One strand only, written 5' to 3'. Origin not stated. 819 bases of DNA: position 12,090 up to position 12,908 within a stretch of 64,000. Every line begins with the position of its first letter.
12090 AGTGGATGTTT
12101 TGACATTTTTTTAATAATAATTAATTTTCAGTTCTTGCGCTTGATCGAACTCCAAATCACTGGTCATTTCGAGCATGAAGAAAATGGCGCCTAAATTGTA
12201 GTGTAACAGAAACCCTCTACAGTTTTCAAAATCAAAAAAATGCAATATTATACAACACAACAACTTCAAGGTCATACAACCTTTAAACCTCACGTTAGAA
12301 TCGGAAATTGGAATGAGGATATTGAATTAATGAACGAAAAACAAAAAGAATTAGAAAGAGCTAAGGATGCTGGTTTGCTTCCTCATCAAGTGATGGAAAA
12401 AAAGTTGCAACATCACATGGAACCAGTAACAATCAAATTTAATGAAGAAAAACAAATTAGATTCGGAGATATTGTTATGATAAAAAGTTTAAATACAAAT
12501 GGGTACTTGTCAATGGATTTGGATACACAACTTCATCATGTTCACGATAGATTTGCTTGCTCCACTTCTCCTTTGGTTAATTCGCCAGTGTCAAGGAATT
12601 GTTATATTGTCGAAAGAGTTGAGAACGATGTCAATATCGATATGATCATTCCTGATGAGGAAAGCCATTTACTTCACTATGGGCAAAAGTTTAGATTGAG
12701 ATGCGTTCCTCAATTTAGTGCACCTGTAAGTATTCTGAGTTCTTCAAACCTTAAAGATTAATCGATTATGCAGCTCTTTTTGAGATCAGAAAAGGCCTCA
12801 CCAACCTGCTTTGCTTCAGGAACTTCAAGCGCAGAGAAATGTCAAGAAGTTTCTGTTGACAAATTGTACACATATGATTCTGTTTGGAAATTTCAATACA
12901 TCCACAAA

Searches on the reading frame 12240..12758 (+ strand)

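Call 59: search_protein_families(library=pfam, proteins=[window:12240-12758:+], max_evalue=0.001)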
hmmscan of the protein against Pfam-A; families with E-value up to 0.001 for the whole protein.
window:12240-12758:+ (173 aa): 1 family
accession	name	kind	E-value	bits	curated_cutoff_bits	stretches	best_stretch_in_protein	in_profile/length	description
PF24569.1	CFAP161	-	6.7e-05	22.8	27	1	70-170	19-124/245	Cilia- and flagella-associated protein 161-like domain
